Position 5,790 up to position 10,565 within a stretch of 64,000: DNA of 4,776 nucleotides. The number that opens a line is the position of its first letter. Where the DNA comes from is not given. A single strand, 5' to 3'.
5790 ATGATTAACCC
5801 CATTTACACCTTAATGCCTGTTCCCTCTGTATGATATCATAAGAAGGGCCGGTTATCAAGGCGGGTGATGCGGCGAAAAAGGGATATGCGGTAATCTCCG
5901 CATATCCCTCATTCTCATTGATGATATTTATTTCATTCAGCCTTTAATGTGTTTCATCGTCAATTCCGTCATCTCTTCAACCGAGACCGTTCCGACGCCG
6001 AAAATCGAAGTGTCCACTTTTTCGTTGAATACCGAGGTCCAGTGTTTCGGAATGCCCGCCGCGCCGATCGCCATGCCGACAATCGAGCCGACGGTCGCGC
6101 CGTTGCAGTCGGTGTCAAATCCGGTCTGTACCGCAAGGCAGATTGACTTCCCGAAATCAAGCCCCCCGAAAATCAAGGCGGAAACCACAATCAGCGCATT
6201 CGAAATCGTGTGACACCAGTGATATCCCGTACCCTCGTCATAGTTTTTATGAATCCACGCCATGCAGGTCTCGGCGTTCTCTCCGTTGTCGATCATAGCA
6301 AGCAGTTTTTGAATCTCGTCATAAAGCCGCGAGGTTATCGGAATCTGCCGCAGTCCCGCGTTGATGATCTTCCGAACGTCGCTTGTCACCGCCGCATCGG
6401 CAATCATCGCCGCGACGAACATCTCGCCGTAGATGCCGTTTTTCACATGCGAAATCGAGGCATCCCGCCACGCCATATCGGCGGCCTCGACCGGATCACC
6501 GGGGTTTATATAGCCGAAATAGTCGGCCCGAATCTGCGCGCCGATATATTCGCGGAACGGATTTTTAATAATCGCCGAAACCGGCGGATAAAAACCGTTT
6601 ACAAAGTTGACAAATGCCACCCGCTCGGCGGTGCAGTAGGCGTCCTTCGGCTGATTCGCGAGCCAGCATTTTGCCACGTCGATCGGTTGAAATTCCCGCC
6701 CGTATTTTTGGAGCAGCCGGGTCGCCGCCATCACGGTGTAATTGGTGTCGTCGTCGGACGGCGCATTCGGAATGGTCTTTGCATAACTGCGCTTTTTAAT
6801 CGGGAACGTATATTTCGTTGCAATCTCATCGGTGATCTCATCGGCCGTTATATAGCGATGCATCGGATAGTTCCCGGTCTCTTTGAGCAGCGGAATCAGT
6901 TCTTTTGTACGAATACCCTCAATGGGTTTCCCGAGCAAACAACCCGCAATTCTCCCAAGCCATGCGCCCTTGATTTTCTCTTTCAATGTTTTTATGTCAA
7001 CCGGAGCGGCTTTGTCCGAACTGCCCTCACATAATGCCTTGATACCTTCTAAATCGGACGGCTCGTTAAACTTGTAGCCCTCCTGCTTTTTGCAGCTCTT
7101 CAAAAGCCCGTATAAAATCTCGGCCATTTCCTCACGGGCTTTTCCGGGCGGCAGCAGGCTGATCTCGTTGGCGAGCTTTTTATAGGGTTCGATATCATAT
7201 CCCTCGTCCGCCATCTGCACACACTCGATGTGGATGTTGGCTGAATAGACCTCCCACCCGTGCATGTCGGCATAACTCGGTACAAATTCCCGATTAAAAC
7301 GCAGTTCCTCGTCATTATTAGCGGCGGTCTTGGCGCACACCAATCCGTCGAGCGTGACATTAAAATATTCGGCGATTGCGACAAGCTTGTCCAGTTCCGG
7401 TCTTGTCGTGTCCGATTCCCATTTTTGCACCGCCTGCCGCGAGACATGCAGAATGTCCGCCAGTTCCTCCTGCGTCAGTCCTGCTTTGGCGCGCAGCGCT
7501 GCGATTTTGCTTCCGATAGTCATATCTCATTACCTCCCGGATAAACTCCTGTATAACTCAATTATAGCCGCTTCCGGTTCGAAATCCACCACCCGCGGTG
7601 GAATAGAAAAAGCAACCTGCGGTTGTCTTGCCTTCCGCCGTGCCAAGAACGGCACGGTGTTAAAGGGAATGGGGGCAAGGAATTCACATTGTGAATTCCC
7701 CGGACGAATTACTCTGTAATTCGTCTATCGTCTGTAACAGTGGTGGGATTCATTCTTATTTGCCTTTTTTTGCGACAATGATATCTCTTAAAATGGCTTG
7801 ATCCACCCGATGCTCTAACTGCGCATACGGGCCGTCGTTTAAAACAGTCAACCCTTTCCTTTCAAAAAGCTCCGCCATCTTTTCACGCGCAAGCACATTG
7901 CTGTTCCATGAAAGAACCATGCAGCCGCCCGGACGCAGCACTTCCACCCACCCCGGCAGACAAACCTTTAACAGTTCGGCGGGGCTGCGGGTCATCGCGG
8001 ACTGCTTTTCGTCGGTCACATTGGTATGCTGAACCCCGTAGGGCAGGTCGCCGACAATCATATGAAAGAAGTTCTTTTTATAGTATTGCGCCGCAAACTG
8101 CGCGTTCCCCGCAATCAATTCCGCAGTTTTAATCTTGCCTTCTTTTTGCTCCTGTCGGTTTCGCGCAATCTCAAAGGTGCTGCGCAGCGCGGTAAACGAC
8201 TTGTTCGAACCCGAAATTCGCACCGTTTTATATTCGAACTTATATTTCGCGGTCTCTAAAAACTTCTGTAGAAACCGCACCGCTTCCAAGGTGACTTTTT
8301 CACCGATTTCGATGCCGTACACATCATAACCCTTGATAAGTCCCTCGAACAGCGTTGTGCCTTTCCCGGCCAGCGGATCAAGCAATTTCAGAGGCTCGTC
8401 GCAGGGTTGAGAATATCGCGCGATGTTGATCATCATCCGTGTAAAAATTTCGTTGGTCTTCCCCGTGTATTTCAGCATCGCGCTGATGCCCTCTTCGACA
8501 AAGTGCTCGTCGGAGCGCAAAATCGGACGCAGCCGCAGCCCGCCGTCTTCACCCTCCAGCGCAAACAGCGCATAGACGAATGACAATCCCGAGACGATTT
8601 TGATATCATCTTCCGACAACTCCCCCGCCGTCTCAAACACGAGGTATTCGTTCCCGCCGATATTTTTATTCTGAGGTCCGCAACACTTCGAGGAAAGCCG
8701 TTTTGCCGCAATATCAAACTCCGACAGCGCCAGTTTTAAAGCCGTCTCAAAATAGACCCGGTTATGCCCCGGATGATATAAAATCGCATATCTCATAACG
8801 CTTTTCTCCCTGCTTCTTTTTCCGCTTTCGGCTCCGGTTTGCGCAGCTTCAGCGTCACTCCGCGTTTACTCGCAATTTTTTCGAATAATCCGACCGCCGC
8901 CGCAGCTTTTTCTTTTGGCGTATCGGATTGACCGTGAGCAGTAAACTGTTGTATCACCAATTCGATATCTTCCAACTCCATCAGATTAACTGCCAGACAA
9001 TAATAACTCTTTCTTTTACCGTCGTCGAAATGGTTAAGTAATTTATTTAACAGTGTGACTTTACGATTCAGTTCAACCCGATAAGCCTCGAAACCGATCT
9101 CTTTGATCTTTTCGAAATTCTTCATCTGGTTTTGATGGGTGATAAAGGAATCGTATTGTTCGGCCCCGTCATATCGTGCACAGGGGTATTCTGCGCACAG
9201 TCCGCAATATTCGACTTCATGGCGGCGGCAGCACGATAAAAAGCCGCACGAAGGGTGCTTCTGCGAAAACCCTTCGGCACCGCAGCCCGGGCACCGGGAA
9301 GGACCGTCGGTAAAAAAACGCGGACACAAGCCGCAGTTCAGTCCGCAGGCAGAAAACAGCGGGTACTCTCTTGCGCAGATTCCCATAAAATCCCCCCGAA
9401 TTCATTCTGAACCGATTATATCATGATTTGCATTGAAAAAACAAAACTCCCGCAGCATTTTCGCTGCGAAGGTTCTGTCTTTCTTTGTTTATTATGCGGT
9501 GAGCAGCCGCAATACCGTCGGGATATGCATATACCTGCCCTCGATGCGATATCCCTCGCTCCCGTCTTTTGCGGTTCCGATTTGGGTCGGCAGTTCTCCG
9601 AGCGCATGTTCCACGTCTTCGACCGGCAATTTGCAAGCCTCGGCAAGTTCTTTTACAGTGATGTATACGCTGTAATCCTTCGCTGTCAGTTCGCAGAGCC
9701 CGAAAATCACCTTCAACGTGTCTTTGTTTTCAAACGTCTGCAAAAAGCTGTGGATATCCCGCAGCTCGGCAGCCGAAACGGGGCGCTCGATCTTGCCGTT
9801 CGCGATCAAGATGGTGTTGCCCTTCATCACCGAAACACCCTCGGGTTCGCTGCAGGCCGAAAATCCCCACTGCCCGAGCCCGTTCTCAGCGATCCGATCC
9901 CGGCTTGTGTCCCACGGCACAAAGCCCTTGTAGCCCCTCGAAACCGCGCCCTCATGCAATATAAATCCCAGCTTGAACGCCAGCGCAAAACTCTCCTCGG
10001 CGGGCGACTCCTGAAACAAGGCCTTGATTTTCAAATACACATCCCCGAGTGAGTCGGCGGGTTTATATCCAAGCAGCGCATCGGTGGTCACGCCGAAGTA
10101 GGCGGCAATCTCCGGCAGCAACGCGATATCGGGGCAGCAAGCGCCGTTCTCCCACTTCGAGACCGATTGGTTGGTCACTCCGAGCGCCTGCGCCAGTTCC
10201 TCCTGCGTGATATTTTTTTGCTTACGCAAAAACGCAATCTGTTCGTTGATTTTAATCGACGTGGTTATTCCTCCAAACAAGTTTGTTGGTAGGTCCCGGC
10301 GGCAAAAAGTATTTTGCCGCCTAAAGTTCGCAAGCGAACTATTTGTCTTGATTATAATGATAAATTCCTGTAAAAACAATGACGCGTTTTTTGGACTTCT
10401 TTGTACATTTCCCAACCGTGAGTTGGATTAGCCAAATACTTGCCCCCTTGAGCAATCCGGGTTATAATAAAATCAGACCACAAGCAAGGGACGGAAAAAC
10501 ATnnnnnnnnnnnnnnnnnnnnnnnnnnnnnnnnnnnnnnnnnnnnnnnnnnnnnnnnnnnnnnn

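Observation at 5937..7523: XRE helix-turn-helix fused to an ADP-ribosylglycohydrolase domain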

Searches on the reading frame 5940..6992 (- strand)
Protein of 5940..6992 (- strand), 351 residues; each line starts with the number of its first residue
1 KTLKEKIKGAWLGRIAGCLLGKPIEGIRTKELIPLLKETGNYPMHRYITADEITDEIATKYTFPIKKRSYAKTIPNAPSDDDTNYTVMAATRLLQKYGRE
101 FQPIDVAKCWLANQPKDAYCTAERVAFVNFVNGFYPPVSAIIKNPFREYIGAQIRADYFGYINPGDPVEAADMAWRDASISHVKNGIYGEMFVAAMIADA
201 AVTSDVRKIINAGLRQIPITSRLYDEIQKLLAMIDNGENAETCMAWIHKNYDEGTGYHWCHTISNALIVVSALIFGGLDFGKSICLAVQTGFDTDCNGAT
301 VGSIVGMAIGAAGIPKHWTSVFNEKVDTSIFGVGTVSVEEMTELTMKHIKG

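Call 47: search_solved_structures(query=A3, max_evalue=0.01, show_alignments=5)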
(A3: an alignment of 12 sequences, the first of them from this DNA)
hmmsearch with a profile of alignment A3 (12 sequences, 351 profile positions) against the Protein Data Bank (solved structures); distinct sequences matched with E-value up to 0.01: 19.
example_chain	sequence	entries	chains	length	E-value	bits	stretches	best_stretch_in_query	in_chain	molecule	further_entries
1t5j_A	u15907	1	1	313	9.4e-12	47.6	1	3-325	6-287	Hypothetical protein MJ1187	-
2woe_A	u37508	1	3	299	1.6e-10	43.6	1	268-330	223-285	ADP-RIBOSYL-[DINITROGEN REDUCTASE] GLYCOHYDROLASE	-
2woc_A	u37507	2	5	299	1.6e-10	43.5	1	268-330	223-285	ADP-RIBOSYL-[DINITROGEN REDUCTASE] GLYCOHYDROLASE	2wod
6dre_A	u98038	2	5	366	8.8e-09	37.8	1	274-323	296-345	ADP-ribosyl-(Dinitrogen reductase) hydrolase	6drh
3g9d_A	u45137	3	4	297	1.9e-08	36.7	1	269-330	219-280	Dinitrogenase reductase activating glucohydrolase | Dinitrogenase reductase activacting glicohydrolase | ADP-ribosyl-(Dinitrogen reductase) hydrolase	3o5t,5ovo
2cwc_A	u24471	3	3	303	3.9e-07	32.4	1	277-325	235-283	ADP-ribosylglycohydrolase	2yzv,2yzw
8za7_A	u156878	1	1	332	1.3e-05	27.4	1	274-324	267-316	Lmo0067 protein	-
6g1p_A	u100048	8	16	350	2.7e-05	26.4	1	279-334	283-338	ADP-ribosylhydrolase like 2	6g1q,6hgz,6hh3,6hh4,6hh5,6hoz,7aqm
2qty_A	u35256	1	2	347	6.9e-05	25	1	279-330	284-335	Poly(ADP-ribose) glycohydrolase ARH3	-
7l9h_C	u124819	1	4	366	7.8e-05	24.9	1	279-330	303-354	ADP-ribose glycohydrolase ARH3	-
2g4k_A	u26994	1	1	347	8.5e-05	24.7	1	279-330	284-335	ADP-ribosylhydrolase 3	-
2foz_A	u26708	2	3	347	8.6e-05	24.7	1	279-330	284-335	ADP-ribosylhydrolase like 2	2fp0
5zqy_A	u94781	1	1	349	8.7e-05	24.7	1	279-330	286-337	Poly(ADP-ribose) glycohydrolase ARH3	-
9rfd_A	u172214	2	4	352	8.7e-05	24.7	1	279-330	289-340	ADP-ribosylhydrolase ARH3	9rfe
6d36_C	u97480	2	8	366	8.7e-05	24.7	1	279-330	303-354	Poly(ADP-ribose) glycohydrolase ARH3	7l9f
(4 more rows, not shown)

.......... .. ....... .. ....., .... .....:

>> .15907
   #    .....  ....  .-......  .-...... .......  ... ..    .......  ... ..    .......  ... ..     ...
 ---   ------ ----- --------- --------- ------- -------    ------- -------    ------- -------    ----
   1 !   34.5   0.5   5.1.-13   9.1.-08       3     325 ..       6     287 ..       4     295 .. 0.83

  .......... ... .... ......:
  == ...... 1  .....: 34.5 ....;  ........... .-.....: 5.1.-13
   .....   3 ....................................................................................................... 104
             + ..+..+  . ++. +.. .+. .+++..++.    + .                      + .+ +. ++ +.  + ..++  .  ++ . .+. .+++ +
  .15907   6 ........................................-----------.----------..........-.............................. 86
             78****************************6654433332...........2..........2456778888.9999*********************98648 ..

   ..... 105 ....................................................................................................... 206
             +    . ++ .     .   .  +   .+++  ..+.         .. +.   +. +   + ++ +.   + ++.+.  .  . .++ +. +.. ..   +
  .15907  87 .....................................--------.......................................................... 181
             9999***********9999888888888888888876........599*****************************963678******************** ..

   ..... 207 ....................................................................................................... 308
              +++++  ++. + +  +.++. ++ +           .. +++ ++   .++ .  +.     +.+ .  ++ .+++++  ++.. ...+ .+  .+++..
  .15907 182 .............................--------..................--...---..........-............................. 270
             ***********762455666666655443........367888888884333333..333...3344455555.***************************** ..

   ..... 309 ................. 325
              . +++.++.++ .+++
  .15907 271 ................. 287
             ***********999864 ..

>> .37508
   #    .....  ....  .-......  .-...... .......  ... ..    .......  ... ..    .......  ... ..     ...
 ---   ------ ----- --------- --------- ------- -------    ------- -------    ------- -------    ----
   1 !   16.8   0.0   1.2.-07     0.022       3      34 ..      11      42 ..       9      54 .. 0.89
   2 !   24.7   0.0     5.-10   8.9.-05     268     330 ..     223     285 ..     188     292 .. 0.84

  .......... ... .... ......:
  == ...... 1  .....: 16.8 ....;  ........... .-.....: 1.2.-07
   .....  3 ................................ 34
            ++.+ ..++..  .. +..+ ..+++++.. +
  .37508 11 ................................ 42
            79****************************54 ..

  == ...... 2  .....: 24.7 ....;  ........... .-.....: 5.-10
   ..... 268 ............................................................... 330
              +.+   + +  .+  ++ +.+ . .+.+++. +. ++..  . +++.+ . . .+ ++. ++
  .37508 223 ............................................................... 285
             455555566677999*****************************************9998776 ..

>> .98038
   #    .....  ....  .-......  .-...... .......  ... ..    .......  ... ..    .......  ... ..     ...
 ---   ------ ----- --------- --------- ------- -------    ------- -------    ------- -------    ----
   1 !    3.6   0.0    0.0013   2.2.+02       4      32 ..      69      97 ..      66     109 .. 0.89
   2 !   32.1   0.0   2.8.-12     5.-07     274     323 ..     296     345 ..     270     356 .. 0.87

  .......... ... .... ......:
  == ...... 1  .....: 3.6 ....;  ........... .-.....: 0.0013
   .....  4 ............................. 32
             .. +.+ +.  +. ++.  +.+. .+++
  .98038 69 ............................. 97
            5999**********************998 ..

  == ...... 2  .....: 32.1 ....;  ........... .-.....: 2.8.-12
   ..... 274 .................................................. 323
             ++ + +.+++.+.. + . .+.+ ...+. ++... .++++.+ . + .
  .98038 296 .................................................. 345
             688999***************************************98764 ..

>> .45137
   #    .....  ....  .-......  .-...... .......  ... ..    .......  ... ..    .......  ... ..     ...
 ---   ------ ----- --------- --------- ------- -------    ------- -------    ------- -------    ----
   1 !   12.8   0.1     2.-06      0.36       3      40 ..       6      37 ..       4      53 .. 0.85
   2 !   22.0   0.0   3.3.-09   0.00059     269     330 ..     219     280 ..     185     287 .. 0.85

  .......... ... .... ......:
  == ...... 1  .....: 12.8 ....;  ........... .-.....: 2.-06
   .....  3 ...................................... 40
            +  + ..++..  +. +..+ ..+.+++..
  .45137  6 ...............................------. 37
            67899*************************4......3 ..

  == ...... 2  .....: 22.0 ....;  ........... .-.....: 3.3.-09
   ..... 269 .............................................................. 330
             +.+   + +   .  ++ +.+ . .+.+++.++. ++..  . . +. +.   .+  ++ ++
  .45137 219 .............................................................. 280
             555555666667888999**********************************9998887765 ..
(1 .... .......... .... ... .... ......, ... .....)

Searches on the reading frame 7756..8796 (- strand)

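Call 8: search_protein_families(library=pfam, proteins=[window:7756-8796:-], max_evalue=0.001)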
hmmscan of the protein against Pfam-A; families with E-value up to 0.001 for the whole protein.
window:7756-8796:- (346 aa): 2 families
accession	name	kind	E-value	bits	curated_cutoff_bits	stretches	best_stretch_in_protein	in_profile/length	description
PF01170.24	UPF0020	-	1.6e-05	25.2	22.3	1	135-283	29-161/197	RMKL-like, methyltransferase domain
PF01555.25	N6_N4_Mtase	-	0.00067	20.1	26.7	0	139-168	186-215/221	DNA methylase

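Call 59: search_protein_families(library=padloc, proteins=[window:7756-8796:-], max_evalue=0.001)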
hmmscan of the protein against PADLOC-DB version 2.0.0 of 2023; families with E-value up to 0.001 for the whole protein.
window:7756-8796:- (346 aa): 4 families
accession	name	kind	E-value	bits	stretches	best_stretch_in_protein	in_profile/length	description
PDLC04134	mad2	-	5.2e-09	33.5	1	131-313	288-415/492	mads_2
PDLC03362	MTase_II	-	6e-05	20.1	1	136-166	71-101/438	Type II methyltransferase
PDLC03322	MTase_II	-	0.00027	17.9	1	128-164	58-94/446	Type II methyltransferase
PDLC03371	MTase_II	-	0.00063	17.4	0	221-319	7-115/260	Type II methyltransferase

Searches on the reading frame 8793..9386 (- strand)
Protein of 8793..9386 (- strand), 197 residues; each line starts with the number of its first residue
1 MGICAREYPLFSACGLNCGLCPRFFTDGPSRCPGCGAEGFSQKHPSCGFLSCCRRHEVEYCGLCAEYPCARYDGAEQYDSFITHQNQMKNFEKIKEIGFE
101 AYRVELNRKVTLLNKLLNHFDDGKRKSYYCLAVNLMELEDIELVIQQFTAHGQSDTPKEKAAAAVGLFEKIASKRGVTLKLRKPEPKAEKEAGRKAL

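Call 8: search_protein_families(library=pfam, proteins=[window:8793-9386:-], max_evalue=0.001)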
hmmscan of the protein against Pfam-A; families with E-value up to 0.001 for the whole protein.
window:8793-9386:- (197 aa): 1 family
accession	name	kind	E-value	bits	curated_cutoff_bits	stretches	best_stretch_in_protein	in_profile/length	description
PF12675.12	DUF3795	-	1.2e-07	32.6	22.6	1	11-72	2-81/83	Protein of unknown function (DUF3795)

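Call 59: search_protein_families(library=padloc, proteins=[window:8793-9386:-], max_evalue=0.001)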
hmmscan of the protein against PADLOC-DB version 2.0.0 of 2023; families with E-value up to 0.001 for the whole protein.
window:8793-9386:- (197 aa): 0 families

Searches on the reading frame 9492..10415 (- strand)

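Call 8: search_protein_families(library=pfam, proteins=[window:9492-10415:-], max_evalue=0.001)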
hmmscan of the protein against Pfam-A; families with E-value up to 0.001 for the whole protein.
window:9492-10415:- (307 aa): 6 families
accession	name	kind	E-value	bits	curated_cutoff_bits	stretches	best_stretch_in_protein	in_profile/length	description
PF01381.28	HTH_3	-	1.6e-15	57.3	23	1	63-113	4-54/55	Helix-turn-helix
PF12844.13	HTH_19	-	6.3e-09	36.1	30.2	1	58-115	2-59/64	Helix-turn-helix domain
PF13560.12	HTH_31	-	1.6e-08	35.1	27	1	63-112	9-59/64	Helix-turn-helix domain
PF13443.12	HTH_26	-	1.7e-05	25.4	22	1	63-119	5-62/63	Cro/C1-type HTH DNA-binding domain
PF13545.12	HTH_Crp_2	-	0.0001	22.7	27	0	68-87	22-41/70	Crp-like helix-turn-helix domain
PF08279.18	HTH_11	-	0.00021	21.5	25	0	60-87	6-34/55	HTH domain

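Call 59: search_protein_families(library=padloc, proteins=[window:9492-10415:-], max_evalue=0.001)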
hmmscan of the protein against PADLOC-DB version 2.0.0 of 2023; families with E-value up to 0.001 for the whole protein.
window:9492-10415:- (307 aa): 16 families
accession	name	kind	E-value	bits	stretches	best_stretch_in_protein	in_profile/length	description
PDLC02926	HTH_VI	-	1.3e-10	39.4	1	56-115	2-61/92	-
PDLC03954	RmrA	-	1.1e-08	32.4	1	58-116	13-71/380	-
PDLC03951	RmrA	-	1.7e-08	31.8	1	58-117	11-70/400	-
PDLC03952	RmrA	-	7.4e-08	29.6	1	57-105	24-72/395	-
PDLC03949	RmrA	-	3.4e-07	27.4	1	58-118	5-65/363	-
PDLC04775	PDC-M69A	-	4.4e-07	28.4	1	56-120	8-72/113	-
PDLC03945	RmrA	-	1e-06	26.2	1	58-112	5-59/394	-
PDLC04142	capH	-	1.7e-06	27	1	55-131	6-74/103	capH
PDLC03947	RmrA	-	5.9e-06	23.3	1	56-106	12-62/383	-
PDLC03956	RmrA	-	1.1e-05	22.8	1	58-115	11-69/399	-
PDLC03955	RmrA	-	2.1e-05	21.9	1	58-112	23-77/371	-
PDLC03944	RmrA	-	6.9e-05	20.1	1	64-106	15-57/384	-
PDLC04133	mad1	-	0.00013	20.2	0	67-90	4-27/60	mads_1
PDLC04760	PDC-M64C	-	0.00039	18.7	1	45-92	16-63/93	-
PDLC03943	RmrA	-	0.00054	17.1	0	60-112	7-59/370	-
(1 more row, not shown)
